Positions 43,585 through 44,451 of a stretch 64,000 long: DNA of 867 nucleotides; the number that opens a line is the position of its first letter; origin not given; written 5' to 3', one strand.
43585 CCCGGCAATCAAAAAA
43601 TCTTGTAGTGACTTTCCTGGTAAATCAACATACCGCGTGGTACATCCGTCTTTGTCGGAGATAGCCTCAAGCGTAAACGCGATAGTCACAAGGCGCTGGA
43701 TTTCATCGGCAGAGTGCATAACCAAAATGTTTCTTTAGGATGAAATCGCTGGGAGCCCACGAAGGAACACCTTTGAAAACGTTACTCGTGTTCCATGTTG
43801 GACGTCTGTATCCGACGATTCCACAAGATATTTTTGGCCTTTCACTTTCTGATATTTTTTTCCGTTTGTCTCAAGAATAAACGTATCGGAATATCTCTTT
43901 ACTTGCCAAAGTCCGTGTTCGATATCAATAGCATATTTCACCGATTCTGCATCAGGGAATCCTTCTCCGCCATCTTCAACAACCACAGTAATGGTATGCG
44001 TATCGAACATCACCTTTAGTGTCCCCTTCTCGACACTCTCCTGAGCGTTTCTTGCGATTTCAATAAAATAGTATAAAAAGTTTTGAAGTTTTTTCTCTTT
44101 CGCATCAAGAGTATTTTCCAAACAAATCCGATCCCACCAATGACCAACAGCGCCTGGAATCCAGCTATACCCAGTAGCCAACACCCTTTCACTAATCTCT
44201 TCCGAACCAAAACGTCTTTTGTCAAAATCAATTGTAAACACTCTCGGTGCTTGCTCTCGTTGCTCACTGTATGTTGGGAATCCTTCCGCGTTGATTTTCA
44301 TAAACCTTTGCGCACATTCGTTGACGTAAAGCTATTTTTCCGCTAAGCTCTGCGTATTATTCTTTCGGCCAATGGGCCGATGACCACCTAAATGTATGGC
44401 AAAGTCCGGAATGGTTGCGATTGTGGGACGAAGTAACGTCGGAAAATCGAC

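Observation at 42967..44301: AT-rich two-gene island: RsbW-like mini GHKL ATPase plus an unknown 252-aa partner, between rlmD and era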

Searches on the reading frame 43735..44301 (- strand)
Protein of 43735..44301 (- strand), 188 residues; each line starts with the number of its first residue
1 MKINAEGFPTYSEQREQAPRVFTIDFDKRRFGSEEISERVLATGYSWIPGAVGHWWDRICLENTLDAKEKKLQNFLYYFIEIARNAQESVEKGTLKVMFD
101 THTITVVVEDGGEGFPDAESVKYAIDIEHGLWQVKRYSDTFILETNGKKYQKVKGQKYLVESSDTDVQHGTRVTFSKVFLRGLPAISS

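Call 3: search_protein_families(library=pfam, proteins=[window:43735-44301:-], max_evalue=1)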
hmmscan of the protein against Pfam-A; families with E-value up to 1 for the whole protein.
window:43735-44301:- (188 aa): 6 families
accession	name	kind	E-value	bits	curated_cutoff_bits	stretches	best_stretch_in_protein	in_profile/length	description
PF00829.26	Ribosomal_L21p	-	0.031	15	27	1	142-181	4-41/99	Ribosomal prokaryotic L21 protein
PF25185.1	Tad3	-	0.048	13.9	27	1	126-154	76-104/119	Type I Thoeris inhibitor Tad3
PF09547.16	SpoIVA_ATPase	-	0.05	13.4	26.6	1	86-157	129-199/237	Stage IV sporulation protein A, ATPase domain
PF00650.25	CRAL_TRIO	-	0.063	13.5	22.6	1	55-105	19-69/153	CRAL/TRIO domain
PF02518.31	HATPase_c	-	0.11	13.4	26.4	1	80-121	11-55/111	Histidine kinase-, DNA gyrase B-, and HSP90-like ATPase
PF02595.20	Gly_kinase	-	0.15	11.4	23.3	1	83-118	14-49/372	Glycerate kinase family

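Call 4: search_protein_families(library=padloc, proteins=[window:43735-44301:-], max_evalue=1)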
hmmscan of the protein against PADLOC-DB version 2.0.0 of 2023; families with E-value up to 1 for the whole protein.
window:43735-44301:- (188 aa): 0 families

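Call 5: search_protein_families(library=ncbifam, proteins=[window:43735-44301:-], max_evalue=1)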
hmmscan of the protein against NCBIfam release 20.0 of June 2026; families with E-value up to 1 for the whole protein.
window:43735-44301:- (188 aa): 2 families
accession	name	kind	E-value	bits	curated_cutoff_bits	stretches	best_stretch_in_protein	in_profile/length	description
TIGR00045.1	TIGR00045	subfamily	0.097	11.7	168.45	1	83-127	15-57/375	glycerate kinase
NF007007.0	PRK09470.1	equivalog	0.13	11.1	486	1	81-120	362-402/463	envelope stress sensor histidine kinase CpxA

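Call 6: find_homologous_proteins(query=window:43735-44301:-, max_evalue=0.01)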
Query window:43735-44301:- (188 aa): 1 proteins with E <= 0.01 among 28 candidates.
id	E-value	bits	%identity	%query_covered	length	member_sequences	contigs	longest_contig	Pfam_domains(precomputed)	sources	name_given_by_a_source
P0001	7.7e-108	376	99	89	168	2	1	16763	-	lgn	-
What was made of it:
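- Checked: For the first gene, the database call is 168 aa (P0001, call 6).
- Tried and rejected: The word-indexed homologue search with the 188-aa protein gave only its own near-identical copy (call 6).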

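Call 20: search_protein_representatives(protein=window:43735-44301:-)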
Query: 188 residues. Proteins with E-value up to 0.001 (for the whole library): 49; up to 1e-10: 31; up to 1e-30: 5. The best 49 are listed.
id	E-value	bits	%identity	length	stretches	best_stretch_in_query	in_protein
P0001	2.4e-108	376.4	99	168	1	21-188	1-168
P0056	2.0e-43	164.8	49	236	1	10-178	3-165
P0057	2.0e-42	161.6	47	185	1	4-179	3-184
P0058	2.9e-33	131.7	42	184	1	5-177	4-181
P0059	3.4e-31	124.9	41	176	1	13-180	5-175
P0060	2.6e-29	118.8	41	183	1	12-179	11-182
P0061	1.8e-28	116.0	39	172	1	4-179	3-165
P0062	5.0e-24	101.6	36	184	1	13-182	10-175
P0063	1.1e-22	97.2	38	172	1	20-177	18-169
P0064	1.3e-22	97.0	35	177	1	8-177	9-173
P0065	1.1e-20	90.7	39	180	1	13-177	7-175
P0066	2.4e-20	89.6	36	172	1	22-179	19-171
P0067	7.1e-19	84.8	40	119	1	12-115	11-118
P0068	3.3e-18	82.6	31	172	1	6-177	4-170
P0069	4.9e-17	78.8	33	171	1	8-165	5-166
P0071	1.0e-16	77.7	28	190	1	18-177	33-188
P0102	5.1e-04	36.3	26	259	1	52-183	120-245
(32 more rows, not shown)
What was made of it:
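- Tried and rejected: The exhaustive representative search was needed to find the family (call 20).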

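Call 23: search_protein_families(library=pfam, alignment_id=A2, max_evalue=0.01)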
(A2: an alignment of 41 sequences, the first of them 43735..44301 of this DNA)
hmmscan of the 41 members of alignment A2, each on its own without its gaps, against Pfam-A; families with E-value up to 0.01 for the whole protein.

A. member 1, window:43735-44301:- (188 aa): 0 families

B. families by the number of members that match (of 41 scanned): 6 families
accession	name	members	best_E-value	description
PF02518.31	HATPase_c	29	6e-07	Histidine kinase-, DNA gyrase B-, and HSP90-like ATPase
PF13581.12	HATPase_c_2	13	2.8e-08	Histidine kinase-like ATPase domain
PF14267.11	DUF4357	1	0.00046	Domain of unknown function (DUF4357)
PF02030.20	Lipoprotein_8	1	0.0063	Hypothetical lipoprotein (MG045 family)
PF18560.7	Lectin_like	1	0.0074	Lectin like domain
PF13589.12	HATPase_c_3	1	0.009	Histidine kinase-, DNA gyrase B-, and HSP90-like ATPase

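Call 24: search_solved_structures(query=A2, max_evalue=1, show_alignments=3)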
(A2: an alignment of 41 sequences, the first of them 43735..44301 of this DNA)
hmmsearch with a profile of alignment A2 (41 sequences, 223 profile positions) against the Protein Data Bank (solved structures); distinct sequences matched with E-value up to 1: 76 (the best 60 are shown).
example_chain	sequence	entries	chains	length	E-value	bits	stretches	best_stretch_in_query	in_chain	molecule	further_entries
7rdr_A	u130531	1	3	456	5.3e-08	35.7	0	30-88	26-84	Circular tendon repeat protein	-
1til_A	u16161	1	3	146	4.5e-06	29.4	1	61-159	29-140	Anti-sigma F factor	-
1l0o_A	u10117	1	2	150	5.6e-06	29.1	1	61-156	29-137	Anti-sigma F factor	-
1tid_A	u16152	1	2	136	9.9e-06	28.3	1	61-144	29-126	Anti-sigma F factor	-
1th8_A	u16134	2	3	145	1e-05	28.2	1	61-145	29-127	Anti-sigma F factor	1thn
4biz_A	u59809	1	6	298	0.00061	22.4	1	78-116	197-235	SENSOR PROTEIN CPXA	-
4biu_A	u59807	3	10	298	0.00061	22.4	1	78-116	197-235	SENSOR PROTEIN CPXA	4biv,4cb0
4biw_A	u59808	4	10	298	0.00062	22.4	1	78-116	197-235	SENSOR PROTEIN CPXA | Sensor histidine kinase CpxA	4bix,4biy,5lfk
3a0t_A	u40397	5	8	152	0.002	20.7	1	41-117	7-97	Sensor protein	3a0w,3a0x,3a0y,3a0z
1i58_A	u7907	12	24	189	0.0053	19.3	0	39-87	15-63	CHEMOTAXIS PROTEIN CHEA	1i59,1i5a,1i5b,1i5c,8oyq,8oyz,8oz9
1i5d_A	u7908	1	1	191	0.0054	19.3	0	39-87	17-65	CHEMOTAXIS PROTEIN CHEA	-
6mi6_A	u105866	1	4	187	0.0055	19.3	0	98-122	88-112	Chemotaxis protein CheA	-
4xiv_A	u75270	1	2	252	0.011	18.3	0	36-87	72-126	Chemotaxis protein CheA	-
6m36_A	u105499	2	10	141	0.018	17.6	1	66-118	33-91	Serine-protein kinase RsbW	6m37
3d36_A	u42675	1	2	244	0.019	17.5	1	70-115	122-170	Sporulation kinase B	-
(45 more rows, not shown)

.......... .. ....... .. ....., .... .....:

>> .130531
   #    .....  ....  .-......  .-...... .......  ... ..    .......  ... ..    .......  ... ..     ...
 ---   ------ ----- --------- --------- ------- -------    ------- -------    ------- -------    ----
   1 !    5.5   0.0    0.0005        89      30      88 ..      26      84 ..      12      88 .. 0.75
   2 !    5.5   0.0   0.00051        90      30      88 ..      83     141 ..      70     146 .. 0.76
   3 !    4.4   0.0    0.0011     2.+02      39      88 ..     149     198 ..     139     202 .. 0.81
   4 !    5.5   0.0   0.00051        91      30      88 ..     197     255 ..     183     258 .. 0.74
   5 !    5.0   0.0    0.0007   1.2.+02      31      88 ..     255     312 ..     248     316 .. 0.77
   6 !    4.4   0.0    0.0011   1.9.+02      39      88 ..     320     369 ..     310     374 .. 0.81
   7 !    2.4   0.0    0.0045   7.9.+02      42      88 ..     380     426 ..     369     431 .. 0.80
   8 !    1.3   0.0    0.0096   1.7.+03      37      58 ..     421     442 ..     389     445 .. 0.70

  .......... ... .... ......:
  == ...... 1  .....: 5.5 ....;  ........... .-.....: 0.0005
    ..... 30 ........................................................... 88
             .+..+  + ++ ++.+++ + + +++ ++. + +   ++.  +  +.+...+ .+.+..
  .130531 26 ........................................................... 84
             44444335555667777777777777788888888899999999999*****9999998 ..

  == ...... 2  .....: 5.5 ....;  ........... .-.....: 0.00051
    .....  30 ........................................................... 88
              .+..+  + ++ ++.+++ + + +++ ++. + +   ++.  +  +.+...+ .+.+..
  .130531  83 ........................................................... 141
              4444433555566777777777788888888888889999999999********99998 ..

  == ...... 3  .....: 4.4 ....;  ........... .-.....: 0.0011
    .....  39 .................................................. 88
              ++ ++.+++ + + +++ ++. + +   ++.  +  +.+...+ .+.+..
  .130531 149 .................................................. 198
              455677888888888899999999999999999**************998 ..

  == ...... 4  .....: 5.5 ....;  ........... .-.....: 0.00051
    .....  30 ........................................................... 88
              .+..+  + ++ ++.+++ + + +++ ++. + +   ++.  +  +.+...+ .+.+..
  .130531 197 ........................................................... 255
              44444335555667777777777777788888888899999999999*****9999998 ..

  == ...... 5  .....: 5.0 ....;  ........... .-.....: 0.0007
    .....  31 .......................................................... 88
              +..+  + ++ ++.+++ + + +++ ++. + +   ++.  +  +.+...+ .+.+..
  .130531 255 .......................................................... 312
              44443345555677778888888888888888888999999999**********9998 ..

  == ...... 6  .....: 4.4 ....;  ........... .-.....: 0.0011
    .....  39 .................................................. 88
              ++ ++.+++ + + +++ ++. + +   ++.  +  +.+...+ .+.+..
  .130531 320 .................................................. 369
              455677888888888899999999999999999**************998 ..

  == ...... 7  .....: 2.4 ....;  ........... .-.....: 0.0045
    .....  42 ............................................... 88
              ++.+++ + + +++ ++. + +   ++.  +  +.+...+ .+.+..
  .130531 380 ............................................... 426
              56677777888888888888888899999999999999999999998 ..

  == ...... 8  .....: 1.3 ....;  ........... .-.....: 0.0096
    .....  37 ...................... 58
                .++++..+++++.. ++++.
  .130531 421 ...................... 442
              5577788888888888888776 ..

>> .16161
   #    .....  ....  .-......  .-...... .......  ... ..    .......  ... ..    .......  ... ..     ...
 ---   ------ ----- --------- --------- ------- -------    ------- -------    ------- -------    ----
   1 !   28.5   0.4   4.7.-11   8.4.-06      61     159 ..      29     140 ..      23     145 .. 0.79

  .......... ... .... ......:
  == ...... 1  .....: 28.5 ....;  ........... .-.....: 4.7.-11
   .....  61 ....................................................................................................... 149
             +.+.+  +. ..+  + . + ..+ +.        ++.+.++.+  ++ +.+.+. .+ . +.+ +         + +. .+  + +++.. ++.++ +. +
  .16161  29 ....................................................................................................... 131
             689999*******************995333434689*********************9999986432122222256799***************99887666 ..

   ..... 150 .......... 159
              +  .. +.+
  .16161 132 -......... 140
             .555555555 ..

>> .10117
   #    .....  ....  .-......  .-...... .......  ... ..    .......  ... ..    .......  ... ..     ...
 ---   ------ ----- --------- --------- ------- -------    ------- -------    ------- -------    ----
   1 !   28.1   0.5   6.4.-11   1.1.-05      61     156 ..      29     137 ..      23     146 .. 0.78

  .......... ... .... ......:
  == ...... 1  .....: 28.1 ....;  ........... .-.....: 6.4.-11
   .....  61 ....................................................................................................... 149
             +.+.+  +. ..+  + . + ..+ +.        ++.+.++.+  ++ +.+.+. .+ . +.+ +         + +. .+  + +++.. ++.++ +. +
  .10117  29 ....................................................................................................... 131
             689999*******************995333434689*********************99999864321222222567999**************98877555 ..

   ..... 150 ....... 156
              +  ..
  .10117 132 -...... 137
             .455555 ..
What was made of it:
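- Calls 20, 23 and 24 (sequence family and profile matches). The profile hits SpoIIAB at 4.5e-6 (call 24).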

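Call 25: find_homologous_proteins(query=A2, max_evalue=0.001)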
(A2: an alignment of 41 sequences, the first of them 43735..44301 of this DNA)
Query A2 (41 sequences) (188 aa, profile of the alignment): 6 proteins with E <= 0.001 among 8000 candidates.
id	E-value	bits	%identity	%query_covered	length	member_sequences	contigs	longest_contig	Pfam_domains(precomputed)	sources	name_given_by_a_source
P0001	1.4e-55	206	99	89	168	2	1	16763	-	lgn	-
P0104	5.2e-48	181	27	68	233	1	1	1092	-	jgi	jgi:hypothetical protein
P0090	9.0e-48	181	27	66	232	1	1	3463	-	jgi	jgi:hypothetical protein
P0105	7.1e-47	178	27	69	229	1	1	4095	-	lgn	-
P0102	9.6e-34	135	26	69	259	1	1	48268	-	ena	-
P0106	3.3e-23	100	26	72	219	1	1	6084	-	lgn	-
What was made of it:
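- Tried and rejected: With the family alignment it gave 6 proteins because of the candidate cap (call 25).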

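Call 33: find_encoding_contigs(protein=P0057, flank=5000, max_places=3)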
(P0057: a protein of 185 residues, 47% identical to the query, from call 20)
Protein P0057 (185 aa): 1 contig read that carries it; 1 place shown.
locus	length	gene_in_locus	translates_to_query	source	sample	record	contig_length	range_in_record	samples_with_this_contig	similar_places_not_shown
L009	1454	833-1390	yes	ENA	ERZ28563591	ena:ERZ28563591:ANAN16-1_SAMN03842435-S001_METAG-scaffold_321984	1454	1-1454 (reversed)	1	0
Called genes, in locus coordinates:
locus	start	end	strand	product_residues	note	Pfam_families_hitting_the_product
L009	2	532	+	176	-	?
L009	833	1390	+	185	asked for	PF02518:HATPase_c (faint)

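Call 34: find_encoding_contigs(protein=P0102, flank=5000, max_places=2)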
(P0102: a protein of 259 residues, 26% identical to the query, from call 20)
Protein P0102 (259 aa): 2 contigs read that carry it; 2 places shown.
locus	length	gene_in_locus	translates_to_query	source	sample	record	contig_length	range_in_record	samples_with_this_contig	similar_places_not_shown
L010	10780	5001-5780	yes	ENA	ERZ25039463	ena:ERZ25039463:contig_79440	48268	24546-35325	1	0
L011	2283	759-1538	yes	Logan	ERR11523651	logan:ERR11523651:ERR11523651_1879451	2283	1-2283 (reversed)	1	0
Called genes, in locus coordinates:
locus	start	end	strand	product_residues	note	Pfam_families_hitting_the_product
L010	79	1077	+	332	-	PF01420:Methylase_S (weak)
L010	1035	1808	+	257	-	-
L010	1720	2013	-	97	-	-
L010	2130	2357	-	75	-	-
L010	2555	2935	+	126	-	-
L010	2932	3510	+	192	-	PF13191:AAA_16, PF13401:AAA_22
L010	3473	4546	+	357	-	-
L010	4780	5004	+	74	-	-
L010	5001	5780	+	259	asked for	-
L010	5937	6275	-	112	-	-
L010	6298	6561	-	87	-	-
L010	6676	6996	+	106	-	-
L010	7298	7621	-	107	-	-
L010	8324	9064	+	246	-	-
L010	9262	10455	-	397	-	-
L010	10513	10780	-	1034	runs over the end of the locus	-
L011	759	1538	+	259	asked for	-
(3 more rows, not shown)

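Call 40: predict_structure(alignment_id=A2)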
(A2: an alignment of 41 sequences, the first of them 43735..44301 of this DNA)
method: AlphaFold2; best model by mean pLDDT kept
length: 188 residues; sequences in the alignment: 41
mean_pLDDT: 92.4   pTM: 0.85
mean pLDDT of the five models: 92.4, 92.4, 92.4, 91.6, 91.4
residues with pLDDT >= 90: 152; 70-90: 27; 50-70: 9; < 50: 0
segments of 3 or more residues with pLDDT < 50: none
pLDDT, mean of each block of 10 residues (from residue 1): 80 80 97 96 94 98 95 97 92 96 96 95 88 96 97 96 95 96 68
secondary structure, 60 per line:
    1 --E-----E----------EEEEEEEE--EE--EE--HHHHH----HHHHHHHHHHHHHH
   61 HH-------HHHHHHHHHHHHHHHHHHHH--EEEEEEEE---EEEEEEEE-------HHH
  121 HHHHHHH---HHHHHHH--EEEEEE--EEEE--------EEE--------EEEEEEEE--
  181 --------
elements in order: E20-27 H38-42 H47-62 H70-89 E92-99 E103-110 H118-127 H131-137 E140-145 E148-151 E160-162 E171-178
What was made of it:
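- On SpoIIAB/RsbW-type anti-sigma Ser kinase: AF2 model pLDDT 92.4 (call 40).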

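Call 42: find_related_loci(query=A4, collection=genome_contigs, flank=5000)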
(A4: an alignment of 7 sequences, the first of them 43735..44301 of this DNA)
Query A4 (188 aa) in genome_contigs; peptide patterns used: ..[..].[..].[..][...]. (x = any residue, [..] = any of these).
37 stretches matched a pattern; 4 encode a relative of the query (tblastn E <= 1e-3); 4 distinct loci.
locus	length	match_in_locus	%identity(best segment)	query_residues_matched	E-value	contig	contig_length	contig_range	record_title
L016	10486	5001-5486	48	11-178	1e-50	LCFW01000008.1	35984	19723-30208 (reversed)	MAG: Candidatus Peregrinibacteria bacterium GW2011_GWF2_43_17 UV80_C0008, whole genome shotgun sequence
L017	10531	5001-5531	41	4-179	6e-44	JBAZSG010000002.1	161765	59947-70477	MAG: Patescibacteria group bacterium isolate SO_2017_GW1_168 NODE_725_length_161765_cov_2.499957_OW334_2017, whole genom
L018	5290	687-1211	39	8-179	1e-34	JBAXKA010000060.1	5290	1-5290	MAG: Candidatus Moraniibacteriota bacterium isolate ELA389 MAG389_60, whole genome shotgun sequence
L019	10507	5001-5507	38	8-179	4e-32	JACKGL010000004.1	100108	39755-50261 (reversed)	MAG: Candidatus Nomurabacteria bacterium isolate HK-STAS-PATE-33 HK-STAS-PATE-33_4, whole genome shotgun sequence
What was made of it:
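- Tried and rejected: A 7-sequence alignment worked (call 42).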

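Call 44: fold_search(model_id=the predicted structure, library=pdb)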
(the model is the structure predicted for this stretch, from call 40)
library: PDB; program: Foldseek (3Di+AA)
matches with E <= 10: 966; with E <= 0.001: 20
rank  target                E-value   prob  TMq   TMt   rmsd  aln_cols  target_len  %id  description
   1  1th8_A                1.0e-06  1.00  0.52  0.71   4.3       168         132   15  Crystal Structures of the ADP and ATP bound forms of the Bacillus Anti-sigma factor SpoIIAB in complex with the Anti-a (released 2004-06-15)
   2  1l0o_A                1.4e-06  1.00  0.51  0.66   4.3       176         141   15  Crystal Structure of the Bacillus stearothermophilus Anti-Sigma Factor SpoIIAB with the Sporulation Sigma Factor Sigma (released 2002-04-03)
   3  1til_E                4.5e-06  1.00  0.50  0.65   4.8       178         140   14  Crystal Structures of the ADP and ATP bound forms of the Bacillus Anti-sigma factor SpoIIAB in complex with the Anti-a (released 2004-06-15)
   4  1tid_A                2.9e-05  1.00  0.48  0.64   4.5       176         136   15  Crystal Structures of the ADP and ATP bound forms of the Bacillus Anti-sigma factor SpoIIAB in complex with the Anti-a (released 2004-06-15)
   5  1tid_C                1.1e-04  1.00  0.48  0.64   4.3       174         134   14  Crystal Structures of the ADP and ATP bound forms of the Bacillus Anti-sigma factor SpoIIAB in complex with the Anti-a (released 2004-06-15)
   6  6y8n_B                3.0e-04  1.00  0.29  0.30   4.4        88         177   23  Mycobacterium thermoresistibile GyrB21 in complex with Redx03863 (released 2020-08-12)
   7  7ptg_A                3.0e-04  1.00  0.30  0.30   4.8        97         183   24  Pseudomonas aeruginosa DNA gyrase B 24kDa ATPase subdomain complexed with EBL2888 (released 2022-10-05)
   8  4bae_D                3.9e-04  1.00  0.26  0.27   5.4        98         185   19  Optimisation of pyrroleamides as mycobacterial GyrB ATPase inhibitors: Structure Activity Relationship and in vivo eff (released 2013-10-30)
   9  6y8l_B                4.7e-04  1.00  0.28  0.29   5.0        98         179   19  Mycobacterium thermoresistibile GyrB21 in complex with novobiocin (released 2020-08-12)
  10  8ih8_D                5.0e-04  1.00  0.42  0.57   7.0       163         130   13  anti-sigmaF factor and Anti-sigmaF factor antagonist complex(usfx-RsfB) (released 2024-02-28)
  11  8jzt_B                5.3e-04  1.00  0.47  0.64   5.9       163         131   12  The sigF and anti-sigma factor complex (released 2024-10-16)
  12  1thn_A                5.3e-04  1.00  0.49  0.65   4.0       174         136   15  Crystal Structures of the ADP and ATP bound forms of the Bacillus Anti-sigma factor SpoIIAB in complex with the Anti-a (released 2004-06-15)
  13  6gav_A                6.8e-04  1.00  0.28  0.06   4.4        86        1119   23  Extremely 'open' clamp structure of DNA gyrase: role of the Corynebacteriales GyrB specific insert (released 2019-02-20)
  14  4hxz_A                6.8e-04  0.99  0.28  0.17   6.2       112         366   17  Pyrrolopyrimidine inhibitors of dna gyrase b and topoisomerase iv, part i: structure guided discovery and optimization (released 2013-02-13)
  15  8ih8_C                7.3e-04  1.00  0.41  0.57   7.7       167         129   13  anti-sigmaF factor and Anti-sigmaF factor antagonist complex(usfx-RsfB) (released 2024-02-28)
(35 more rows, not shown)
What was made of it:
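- On SpoIIAB/RsbW-type anti-sigma Ser kinase: Foldseek top hits are SpoIIAB 1th8/1l0o/1til, E 1e-6 to 5e-6, target TM 0.65-0.71 (call 44).
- Closest known: SpoIIAB / RsbW / UsfX anti-sigma-factor Ser kinases. Same: These are the best sequence-profile and fold matches (calls 24, 44).
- Calls 40 and 44 (model and fold match). The closest structures are SpoIIAB, UsfX and RsbW (call 44).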
